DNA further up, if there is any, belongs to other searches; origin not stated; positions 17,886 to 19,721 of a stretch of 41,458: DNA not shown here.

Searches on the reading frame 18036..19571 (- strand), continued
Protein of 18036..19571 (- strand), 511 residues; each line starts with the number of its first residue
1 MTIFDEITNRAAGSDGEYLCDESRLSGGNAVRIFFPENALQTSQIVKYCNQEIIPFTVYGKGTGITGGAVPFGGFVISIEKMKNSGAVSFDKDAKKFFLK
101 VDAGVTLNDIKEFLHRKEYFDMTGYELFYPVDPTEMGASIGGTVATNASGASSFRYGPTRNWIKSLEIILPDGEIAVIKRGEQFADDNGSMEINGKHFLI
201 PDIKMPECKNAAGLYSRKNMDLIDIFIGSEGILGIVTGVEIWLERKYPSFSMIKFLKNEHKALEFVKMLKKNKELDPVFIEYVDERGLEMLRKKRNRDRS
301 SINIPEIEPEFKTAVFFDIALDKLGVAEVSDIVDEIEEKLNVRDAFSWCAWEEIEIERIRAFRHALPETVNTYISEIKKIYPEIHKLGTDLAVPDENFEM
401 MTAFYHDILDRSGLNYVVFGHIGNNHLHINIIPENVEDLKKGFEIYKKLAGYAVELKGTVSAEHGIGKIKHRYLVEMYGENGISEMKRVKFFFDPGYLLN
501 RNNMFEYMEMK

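Call 32: find_related_loci(query=A2, collection=metagenome_contigs, flank=10000)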
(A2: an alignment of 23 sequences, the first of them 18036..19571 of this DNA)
Query A2 (511 aa) in metagenome_contigs; peptide patterns used: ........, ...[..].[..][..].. (x = any residue, [..] = any of these).
600 stretches matched a pattern (row limit reached: there are more); 573 encode a relative of the query (tblastn E <= 1e-3); the best 80 are kept; 80 distinct loci.
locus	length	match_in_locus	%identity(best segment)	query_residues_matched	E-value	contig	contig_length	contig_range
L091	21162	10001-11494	54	1-510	8e-178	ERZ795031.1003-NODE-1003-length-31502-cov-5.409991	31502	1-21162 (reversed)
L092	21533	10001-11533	50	7-509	4e-167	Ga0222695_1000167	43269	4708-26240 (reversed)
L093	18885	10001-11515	44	18-505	4e-142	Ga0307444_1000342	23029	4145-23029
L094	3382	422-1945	44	18-507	5e-140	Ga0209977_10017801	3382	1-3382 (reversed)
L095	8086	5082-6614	43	18-506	4e-134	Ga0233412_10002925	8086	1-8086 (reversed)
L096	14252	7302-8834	42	18-506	1e-133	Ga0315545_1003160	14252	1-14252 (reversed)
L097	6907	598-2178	41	2-505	8e-132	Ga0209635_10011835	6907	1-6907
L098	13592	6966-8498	41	18-506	5e-131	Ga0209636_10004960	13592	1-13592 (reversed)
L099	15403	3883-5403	42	18-506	1e-129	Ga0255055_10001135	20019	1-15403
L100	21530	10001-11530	40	18-505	1e-128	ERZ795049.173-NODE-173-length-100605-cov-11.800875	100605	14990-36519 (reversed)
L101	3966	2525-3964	45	18-491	9e-131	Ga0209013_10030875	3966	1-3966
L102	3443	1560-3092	41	18-506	3e-132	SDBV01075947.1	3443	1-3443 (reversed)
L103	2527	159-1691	39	17-505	5e-133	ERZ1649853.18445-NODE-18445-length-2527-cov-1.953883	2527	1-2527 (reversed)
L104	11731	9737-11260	42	18-507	2e-126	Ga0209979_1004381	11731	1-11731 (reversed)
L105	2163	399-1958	40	4-505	4e-134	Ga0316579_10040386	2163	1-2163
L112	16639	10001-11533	41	17-505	4e-120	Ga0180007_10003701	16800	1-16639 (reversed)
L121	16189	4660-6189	38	18-505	5e-117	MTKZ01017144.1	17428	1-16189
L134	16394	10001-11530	40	18-505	1e-125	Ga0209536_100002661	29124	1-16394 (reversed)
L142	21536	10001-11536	38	7-506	2e-108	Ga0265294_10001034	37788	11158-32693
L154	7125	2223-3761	36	18-508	1e-105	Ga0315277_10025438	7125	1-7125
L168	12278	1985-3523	39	17-507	2e-102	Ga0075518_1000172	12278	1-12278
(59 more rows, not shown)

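Call 39: search_protein_families(library=pfam, proteins=[L154:85-507:+, L154:504-2114:+, L154:2151-3758:+, L154:3962-5968:+, L154:5904-6473:+, L154:6677-7072:+])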
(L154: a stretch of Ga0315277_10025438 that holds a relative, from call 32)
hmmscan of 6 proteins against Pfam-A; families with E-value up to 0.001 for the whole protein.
L154:85-507:+ (140 aa): 1 family
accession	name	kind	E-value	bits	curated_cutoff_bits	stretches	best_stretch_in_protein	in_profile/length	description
PF00072.30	Response_reg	-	3.7e-22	79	30.2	1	8-119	1-110/111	Response regulator receiver domain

L154:504-2114:+ (536 aa): 2 families
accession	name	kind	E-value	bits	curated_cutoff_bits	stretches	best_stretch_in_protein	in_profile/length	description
PF00091.31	Tubulin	-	2.5e-47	162.1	33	1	29-187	2-188/190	Tubulin/FtsZ family, GTPase domain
PF12327.13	FtsZ_C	-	8.5e-30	103.4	27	1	238-330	3-95/95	FtsZ family, C-terminal domain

L154:2151-3758:+ (535 aa): 2 families
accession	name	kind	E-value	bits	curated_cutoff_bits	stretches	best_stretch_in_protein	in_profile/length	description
PF02913.24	FAD-oxidase_C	-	4.1e-29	102.5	21.2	1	275-528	2-243/248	FAD linked oxidases, C-terminal domain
PF01565.28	FAD_binding_4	-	8.7e-27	94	26.4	2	38-134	2-94/139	FAD binding domain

L154:3962-5968:+ (668 aa): 3 families
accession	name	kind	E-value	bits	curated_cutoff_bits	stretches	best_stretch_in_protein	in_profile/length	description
PF00587.30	tRNA-synt_2b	-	3.4e-50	171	29.3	1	350-559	2-179/179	tRNA synthetase class II core domain (G, H, P, S and T)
PF03129.25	HGTP_anticodon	-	1.1e-24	86.9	21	1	571-660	1-93/94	Anticodon binding domain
PF07973.19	tRNA_SAD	-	2.9e-15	56.4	24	1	200-249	1-44/44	Threonyl and Alanyl tRNA synthetase second additional domain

L154:5904-6473:+ (189 aa): 2 families
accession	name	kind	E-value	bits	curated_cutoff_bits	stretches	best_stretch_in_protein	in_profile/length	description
PF05198.21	IF3_N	-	1.1e-31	109.2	26.9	1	28-95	1-68/70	Translation initiation factor IF-3, N-terminal domain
PF00707.27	IF3_C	-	5.9e-29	100.3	34.8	1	104-186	1-83/86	Translation initiation factor IF-3, C-terminal domain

L154:6677-7072:+ (131 aa): 1 family
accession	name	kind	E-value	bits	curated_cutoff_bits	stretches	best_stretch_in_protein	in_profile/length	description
PF00453.23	Ribosomal_L20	-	6.8e-45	152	30.8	1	18-124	1-107/107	Ribosomal protein L20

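Call 49: search_solved_structures(query=A2, max_evalue=1e-10, show_alignments=2)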
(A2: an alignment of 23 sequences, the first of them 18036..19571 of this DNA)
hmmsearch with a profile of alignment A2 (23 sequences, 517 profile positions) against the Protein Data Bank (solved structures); distinct sequences matched with E-value up to 1e-10: 6.
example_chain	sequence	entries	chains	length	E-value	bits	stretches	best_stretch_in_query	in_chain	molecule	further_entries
7qh2_C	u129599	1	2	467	4.7e-51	177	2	233-512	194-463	Lactate dehydrogenase (NAD(+),ferredoxin) subunit LctD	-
8jdc_A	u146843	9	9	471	1.3e-45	159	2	230-511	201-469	Probable D-lactate dehydrogenase, mitochondrial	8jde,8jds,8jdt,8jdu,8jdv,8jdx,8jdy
8jdb_A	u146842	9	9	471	3.2e-44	154.5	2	230-511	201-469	Probable D-lactate dehydrogenase, mitochondrial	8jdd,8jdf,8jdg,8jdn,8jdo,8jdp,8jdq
3pm9_A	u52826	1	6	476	3.6e-36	127.9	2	423-511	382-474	Putative oxidoreductase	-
9qgz_A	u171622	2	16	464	3e-35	124.9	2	16-194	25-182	Glycolate oxidase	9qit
6lpn_A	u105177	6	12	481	5.6e-29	104.2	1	31-188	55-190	D-2-hydroxyglutarate dehydrogenase, mitochondrial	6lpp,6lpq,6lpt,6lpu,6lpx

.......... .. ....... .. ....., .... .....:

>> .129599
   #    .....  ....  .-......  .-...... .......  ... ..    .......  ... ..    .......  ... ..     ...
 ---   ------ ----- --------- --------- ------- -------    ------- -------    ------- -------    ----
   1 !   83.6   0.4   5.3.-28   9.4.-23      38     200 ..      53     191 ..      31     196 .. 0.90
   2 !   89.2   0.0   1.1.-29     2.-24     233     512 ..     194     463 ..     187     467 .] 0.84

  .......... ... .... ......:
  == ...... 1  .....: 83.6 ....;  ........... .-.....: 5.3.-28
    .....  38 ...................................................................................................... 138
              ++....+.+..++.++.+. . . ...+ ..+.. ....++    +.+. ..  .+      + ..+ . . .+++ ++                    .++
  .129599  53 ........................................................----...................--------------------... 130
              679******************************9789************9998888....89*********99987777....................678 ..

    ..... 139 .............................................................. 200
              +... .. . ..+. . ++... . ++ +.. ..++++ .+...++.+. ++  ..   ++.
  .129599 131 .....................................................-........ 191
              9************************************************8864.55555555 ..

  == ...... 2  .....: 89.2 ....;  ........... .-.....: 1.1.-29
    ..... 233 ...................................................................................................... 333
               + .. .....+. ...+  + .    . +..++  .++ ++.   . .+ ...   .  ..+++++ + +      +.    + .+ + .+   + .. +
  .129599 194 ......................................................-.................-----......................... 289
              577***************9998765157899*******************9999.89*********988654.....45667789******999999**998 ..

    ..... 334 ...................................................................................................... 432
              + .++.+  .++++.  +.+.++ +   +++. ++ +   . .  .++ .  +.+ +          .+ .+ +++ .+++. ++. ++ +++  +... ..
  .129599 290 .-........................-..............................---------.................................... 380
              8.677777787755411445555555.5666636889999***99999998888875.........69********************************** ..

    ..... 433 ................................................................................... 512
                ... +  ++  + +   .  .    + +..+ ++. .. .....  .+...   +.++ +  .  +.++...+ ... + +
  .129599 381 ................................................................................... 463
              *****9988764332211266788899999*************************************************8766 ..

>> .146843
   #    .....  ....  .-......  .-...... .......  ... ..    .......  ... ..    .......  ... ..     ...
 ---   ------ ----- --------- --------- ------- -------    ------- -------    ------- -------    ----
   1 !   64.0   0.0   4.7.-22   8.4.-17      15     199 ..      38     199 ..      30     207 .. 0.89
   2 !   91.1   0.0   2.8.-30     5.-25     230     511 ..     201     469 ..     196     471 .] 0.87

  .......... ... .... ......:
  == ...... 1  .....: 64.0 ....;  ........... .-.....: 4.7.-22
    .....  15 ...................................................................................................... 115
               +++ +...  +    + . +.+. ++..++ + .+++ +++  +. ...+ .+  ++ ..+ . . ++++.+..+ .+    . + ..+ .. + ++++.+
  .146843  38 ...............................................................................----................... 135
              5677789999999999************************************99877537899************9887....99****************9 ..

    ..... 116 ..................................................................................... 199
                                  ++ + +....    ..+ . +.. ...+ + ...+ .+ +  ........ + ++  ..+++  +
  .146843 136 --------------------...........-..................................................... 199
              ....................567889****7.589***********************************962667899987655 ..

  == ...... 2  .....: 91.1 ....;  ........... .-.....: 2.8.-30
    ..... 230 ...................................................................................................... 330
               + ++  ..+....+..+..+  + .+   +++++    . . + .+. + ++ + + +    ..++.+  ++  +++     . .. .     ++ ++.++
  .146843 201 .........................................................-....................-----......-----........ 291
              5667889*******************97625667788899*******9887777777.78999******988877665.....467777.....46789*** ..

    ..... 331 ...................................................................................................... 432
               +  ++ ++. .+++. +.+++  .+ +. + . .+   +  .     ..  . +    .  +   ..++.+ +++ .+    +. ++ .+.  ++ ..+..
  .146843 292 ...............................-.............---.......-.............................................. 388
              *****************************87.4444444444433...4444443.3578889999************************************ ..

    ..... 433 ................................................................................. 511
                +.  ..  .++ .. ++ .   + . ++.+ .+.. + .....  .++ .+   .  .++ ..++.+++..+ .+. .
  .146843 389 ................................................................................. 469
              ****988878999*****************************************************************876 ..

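Call 54: search_protein_families(library=pfam, proteins=[L093:8560-9525:+, L096:6275-7189:+, L098:6058-6864:+, L100:9013-9858:+, L112:7826-9733:+, L121:3603-4532:+, L134:8713-9819:+, L168:1028-1894:+, L142:9035-9994:+, L142:6835-8205:+], max_evalue=0.00001)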
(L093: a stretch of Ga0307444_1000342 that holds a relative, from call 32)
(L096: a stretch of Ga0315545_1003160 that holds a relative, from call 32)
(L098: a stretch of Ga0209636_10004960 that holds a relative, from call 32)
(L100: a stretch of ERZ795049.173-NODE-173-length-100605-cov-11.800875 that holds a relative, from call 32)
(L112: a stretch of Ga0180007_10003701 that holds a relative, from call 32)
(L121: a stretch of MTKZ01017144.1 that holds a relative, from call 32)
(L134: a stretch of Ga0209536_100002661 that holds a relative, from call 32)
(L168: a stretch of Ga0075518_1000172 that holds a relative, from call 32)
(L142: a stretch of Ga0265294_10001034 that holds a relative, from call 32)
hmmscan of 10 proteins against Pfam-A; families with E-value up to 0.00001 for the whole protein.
L093:8560-9525:+ (321 aa): 2 families
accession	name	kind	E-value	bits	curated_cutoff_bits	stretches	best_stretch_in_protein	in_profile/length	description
PF13229.12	Beta_helix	-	1.3e-18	67.5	25.9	2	65-222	8-158/158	Right handed beta helix region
PF05048.19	NosD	-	1.4e-08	34.9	23.6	1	126-270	71-211/212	Periplasmic copper-binding protein (NosD)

L096:6275-7189:+ (304 aa): 1 family
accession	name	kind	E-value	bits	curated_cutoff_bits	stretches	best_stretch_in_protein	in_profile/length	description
PF19799.5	DUF6282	-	8.8e-59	198.9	26.8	1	17-219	1-196/196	Family of unknown function (DUF6282)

L098:6058-6864:+ (268 aa): 1 family
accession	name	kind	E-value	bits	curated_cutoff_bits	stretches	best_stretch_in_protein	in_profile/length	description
PF01177.27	Asp_Glu_race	-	2.7e-23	83.3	31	1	23-217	18-210/211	Asp/Glu/Hydantoin racemase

L100:9013-9858:+ (281 aa): 1 family
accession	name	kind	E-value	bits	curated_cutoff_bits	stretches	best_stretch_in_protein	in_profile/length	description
PF01261.30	AP_endonuc_2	-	1.7e-43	149.5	31.1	1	32-252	2-230/249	Xylose isomerase-like TIM barrel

L112:7826-9733:+ (635 aa): 1 family
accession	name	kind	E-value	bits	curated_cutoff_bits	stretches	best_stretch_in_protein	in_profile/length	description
PF06808.19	DctM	-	1.2e-90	304.7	23.8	1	117-554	1-409/413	Tripartite ATP-independent periplasmic transporter, DctM component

L121:3603-4532:+ (309 aa): 1 family
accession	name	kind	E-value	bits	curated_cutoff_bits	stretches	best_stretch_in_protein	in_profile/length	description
PF01261.30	AP_endonuc_2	-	2e-44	152.6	31.1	1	56-294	2-248/249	Xylose isomerase-like TIM barrel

L134:8713-9819:+ (368 aa): 1 family
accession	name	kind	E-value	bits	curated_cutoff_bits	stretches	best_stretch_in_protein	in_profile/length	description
PF00724.26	Oxidored_FMN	-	1.1e-64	219.3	27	1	3-334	1-338/342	NADH:flavin oxidoreductase / NADH oxidase family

L168:1028-1894:+ (288 aa): 0 families

L142:9035-9994:+ (319 aa): 2 families
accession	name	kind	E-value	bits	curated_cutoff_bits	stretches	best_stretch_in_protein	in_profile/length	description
PF01931.24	NTPase_I-T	-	1.1e-49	168.8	25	1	158-316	1-162/162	Protein of unknown function DUF84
PF01467.32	CTP_transf_like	-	1.2e-13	51.8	21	1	10-139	3-130/133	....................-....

L142:6835-8205:+ (456 aa): 3 families
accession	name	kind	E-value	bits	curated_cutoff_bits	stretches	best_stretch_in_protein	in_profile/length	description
PF00448.28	SRP54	-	1.7e-68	230.6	22.7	1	98-290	2-196/196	SRP54-type protein, GTPase domain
PF02978.25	SRP_SPB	-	7.8e-32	110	27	1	322-421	1-91/91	Signal peptide binding domain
PF02881.24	SRP54_N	-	1.2e-17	64.4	22.4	1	6-83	1-75/75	SRP54-type protein, helical bundle domain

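Call 60: search_protein_families(library=pfam, proteins=[L088:13099-14790:+], max_evalue=0.1)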
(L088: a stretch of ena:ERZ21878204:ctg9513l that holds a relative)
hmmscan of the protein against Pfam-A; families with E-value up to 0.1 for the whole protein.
L088:13099-14790:+ (563 aa): 1 family
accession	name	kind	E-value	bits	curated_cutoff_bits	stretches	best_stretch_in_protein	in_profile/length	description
PF02310.24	B12-binding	-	1.6e-08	34.8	32.1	1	7-118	3-115/121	B12 binding domain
